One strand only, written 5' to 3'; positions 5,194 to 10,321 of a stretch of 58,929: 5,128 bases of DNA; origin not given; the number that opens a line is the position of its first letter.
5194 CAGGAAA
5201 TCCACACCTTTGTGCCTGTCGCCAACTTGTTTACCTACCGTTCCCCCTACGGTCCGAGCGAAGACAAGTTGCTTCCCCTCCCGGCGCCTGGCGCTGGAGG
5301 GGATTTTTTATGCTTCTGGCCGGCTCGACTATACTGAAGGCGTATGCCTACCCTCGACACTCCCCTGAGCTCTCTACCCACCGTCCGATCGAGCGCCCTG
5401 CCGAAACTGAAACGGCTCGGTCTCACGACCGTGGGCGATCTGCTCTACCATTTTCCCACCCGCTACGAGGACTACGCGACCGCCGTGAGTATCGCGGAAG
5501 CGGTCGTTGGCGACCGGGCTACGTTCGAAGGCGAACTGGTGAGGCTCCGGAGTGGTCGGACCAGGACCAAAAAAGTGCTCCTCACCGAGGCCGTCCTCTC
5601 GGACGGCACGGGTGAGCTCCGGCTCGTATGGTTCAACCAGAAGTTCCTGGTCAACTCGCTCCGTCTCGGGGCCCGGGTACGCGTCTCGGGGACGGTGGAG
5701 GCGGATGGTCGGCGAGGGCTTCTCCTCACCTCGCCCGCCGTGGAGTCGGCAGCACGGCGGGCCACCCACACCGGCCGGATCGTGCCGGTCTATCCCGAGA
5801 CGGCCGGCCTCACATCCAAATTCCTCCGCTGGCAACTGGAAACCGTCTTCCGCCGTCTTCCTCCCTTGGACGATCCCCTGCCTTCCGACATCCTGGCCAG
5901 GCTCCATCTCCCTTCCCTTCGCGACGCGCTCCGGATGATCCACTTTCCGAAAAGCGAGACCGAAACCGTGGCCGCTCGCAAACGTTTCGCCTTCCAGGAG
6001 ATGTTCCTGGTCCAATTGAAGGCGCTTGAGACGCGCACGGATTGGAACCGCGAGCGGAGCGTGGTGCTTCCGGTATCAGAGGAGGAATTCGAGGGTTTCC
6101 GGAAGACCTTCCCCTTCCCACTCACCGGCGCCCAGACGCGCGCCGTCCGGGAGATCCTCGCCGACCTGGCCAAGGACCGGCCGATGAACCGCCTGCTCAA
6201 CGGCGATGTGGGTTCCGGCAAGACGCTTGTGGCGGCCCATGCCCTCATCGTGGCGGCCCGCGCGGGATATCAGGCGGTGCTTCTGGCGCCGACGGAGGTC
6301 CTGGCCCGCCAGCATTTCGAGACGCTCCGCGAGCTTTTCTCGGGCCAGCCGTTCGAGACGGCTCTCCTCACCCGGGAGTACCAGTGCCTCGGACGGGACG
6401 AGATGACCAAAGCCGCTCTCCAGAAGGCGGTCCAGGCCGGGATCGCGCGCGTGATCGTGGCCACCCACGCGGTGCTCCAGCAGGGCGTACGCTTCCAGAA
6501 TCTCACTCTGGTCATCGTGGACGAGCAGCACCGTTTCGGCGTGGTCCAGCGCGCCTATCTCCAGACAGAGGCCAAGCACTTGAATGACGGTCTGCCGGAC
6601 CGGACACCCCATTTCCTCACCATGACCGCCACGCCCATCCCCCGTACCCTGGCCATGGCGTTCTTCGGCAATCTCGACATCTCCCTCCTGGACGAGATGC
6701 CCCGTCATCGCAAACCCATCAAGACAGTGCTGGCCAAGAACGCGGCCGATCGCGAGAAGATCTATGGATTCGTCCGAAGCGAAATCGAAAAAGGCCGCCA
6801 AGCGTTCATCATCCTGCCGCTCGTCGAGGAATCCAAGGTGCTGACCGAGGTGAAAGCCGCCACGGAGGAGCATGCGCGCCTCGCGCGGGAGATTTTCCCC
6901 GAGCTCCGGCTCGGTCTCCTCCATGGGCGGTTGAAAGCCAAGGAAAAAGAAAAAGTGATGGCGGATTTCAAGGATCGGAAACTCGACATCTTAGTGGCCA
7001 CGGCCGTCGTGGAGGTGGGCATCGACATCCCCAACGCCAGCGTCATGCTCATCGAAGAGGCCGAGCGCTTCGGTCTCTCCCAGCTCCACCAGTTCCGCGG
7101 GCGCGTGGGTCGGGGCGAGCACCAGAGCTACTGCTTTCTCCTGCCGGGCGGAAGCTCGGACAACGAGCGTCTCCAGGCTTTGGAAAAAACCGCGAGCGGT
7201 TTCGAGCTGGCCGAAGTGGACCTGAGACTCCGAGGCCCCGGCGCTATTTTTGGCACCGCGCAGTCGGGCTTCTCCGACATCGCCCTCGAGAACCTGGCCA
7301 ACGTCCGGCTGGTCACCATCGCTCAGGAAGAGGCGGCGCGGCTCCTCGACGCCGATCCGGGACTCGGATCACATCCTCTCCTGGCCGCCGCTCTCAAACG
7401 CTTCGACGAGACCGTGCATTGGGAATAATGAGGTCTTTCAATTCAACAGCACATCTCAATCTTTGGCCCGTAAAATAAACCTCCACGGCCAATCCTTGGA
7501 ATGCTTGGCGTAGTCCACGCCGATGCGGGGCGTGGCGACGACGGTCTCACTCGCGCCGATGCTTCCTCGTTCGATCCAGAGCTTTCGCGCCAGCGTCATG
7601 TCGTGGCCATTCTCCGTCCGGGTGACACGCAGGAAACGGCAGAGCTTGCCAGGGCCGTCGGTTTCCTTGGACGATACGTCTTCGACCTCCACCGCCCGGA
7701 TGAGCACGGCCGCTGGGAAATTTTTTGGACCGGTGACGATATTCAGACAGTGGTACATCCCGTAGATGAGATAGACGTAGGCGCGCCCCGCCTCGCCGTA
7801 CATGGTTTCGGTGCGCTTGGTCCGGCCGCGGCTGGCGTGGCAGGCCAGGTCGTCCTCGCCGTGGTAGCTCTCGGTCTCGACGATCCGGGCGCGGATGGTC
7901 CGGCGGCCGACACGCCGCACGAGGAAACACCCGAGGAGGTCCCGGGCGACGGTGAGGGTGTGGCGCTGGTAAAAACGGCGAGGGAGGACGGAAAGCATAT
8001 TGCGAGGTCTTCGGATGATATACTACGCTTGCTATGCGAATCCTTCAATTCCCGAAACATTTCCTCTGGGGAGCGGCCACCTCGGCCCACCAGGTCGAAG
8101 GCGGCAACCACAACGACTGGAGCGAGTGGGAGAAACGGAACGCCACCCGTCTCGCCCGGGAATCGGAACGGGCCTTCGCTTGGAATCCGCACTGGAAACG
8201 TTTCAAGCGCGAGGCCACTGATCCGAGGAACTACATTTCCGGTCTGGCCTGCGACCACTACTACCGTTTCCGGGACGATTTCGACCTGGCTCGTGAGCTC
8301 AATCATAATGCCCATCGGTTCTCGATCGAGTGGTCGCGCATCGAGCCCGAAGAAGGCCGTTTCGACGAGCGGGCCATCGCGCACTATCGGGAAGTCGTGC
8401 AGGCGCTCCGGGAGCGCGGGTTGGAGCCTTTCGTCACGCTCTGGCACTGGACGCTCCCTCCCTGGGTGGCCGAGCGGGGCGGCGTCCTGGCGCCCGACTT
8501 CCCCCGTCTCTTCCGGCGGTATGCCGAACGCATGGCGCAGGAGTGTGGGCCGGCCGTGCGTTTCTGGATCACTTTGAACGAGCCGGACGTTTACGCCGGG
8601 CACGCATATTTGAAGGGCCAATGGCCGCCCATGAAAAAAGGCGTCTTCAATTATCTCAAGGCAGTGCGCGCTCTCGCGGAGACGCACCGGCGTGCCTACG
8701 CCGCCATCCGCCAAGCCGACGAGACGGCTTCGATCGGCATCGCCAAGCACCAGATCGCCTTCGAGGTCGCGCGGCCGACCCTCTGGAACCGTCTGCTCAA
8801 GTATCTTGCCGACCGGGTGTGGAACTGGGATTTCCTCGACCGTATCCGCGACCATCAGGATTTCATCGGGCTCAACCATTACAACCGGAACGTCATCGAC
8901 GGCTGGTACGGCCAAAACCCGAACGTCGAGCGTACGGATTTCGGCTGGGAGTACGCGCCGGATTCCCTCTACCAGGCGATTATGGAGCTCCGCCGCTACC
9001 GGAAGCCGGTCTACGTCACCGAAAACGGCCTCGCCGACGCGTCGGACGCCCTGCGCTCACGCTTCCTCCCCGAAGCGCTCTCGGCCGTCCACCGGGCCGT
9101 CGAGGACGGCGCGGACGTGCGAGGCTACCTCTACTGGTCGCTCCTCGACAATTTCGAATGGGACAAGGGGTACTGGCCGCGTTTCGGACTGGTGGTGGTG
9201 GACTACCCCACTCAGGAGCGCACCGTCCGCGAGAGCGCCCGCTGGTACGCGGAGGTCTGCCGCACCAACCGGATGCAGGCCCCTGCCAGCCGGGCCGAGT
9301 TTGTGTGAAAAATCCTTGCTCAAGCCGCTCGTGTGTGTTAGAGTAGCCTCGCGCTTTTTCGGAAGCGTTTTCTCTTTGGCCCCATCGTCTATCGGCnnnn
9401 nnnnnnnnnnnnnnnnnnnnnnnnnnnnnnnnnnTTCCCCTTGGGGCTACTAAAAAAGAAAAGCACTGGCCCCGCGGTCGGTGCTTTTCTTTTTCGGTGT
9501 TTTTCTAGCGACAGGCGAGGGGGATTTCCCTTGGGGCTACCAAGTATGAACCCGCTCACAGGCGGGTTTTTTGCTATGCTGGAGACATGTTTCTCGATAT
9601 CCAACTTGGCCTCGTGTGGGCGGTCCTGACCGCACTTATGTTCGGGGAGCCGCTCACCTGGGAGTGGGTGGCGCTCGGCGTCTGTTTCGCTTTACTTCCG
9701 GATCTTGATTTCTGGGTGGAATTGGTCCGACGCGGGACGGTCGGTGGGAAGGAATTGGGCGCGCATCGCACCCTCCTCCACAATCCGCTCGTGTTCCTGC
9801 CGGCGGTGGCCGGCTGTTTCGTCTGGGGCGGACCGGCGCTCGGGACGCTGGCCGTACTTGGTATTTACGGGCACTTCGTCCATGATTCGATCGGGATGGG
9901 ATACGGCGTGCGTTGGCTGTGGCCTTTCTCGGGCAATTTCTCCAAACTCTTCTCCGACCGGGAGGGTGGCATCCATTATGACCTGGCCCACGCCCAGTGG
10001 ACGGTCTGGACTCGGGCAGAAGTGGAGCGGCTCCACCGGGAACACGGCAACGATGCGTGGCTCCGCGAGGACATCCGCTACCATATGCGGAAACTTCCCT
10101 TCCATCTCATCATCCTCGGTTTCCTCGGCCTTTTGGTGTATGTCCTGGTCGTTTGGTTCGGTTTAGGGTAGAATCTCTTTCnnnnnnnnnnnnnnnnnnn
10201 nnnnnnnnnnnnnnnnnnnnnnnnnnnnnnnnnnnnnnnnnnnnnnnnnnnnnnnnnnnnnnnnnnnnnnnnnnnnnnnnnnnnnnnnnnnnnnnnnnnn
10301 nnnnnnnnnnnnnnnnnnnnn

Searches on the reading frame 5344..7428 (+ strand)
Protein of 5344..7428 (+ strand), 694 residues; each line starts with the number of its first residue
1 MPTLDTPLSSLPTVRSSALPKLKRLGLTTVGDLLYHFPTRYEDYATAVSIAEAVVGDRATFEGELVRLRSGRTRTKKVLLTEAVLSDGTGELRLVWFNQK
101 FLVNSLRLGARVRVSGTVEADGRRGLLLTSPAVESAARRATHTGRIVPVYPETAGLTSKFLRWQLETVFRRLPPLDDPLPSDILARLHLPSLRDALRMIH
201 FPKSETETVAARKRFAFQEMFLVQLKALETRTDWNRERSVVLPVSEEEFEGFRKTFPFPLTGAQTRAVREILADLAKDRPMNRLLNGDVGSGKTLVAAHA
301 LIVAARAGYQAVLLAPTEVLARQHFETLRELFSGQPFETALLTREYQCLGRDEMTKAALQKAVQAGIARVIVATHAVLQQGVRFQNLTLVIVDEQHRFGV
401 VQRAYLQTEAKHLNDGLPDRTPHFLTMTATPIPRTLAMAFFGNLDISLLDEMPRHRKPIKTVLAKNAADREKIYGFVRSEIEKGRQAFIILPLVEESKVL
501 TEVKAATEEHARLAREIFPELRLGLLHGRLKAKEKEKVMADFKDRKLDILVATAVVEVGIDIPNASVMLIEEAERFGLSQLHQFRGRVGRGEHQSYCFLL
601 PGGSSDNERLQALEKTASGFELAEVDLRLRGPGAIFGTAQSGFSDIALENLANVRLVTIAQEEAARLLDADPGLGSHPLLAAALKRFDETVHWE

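Call 31: search_protein_families(library=pfam, proteins=[window:5344-7428:+], max_evalue=0.0001)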
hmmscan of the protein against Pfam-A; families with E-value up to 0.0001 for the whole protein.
window:5344-7428:+ (694 aa): 8 families
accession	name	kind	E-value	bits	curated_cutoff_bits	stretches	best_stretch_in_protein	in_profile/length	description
PF00270.35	DEAD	-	8.6e-24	84.6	26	1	263-436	3-164/167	DEAD/DEAH box helicase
PF17191.10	RecG_wedge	-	2.2e-22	79.8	23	1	22-163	16-153/162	RecG wedge domain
PF00271.37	Helicase_C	-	2.2e-19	70.1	23.5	1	482-590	13-108/110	Helicase conserved C-terminal domain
PF19833.4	RecG_dom3_C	-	4.4e-11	43.1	26.8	1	616-685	1-74/87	ATP-dependent DNA helicase RecG, domain 3, C-terminal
PF04851.21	ResIII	-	1.1e-10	42.1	22.5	1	261-431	5-162/164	Type III restriction enzyme, res subunit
PF01336.31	tRNA_anti-codon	-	2.8e-07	30.8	27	1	60-124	2-63/75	OB-fold nucleic acid binding domain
PF22590.2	Cas3-like_C_2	-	1.9e-06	28.5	27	1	500-591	9-104/106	CRISPR-associated nuclease/helicase Cas3, C-terminal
PF13604.12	AAA_30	-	1.2e-05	25.5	27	1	260-412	2-114/191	AAA domain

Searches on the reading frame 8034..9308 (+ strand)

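Call 72: search_protein_families(library=pfam, proteins=[window:8034-9308:+], max_evalue=0.0001)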
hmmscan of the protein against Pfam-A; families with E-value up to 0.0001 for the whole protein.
window:8034-9308:+ (424 aa): 1 family
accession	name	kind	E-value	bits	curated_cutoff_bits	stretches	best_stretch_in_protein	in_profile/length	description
PF00232.24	Glyco_hydro_1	-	1.1e-84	284.9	22.6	2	5-239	4-221/453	Glycosyl hydrolase family 1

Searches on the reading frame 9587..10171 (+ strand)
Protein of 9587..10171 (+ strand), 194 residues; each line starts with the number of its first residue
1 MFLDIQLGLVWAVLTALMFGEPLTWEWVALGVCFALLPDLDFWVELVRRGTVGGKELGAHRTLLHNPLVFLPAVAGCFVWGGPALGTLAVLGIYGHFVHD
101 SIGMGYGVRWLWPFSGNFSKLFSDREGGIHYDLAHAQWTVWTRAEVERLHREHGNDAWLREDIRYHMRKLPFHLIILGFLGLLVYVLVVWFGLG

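Call 72: search_protein_families(library=pfam, proteins=[window:9587-10171:+], max_evalue=0.0001)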
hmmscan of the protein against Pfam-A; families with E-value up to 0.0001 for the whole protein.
window:9587-10171:+ (194 aa): 1 family
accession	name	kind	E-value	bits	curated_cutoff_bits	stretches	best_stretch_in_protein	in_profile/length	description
PF04307.19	YdjM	-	4.3e-09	36.5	29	1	7-123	9-131/176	YdjM inner membrane protein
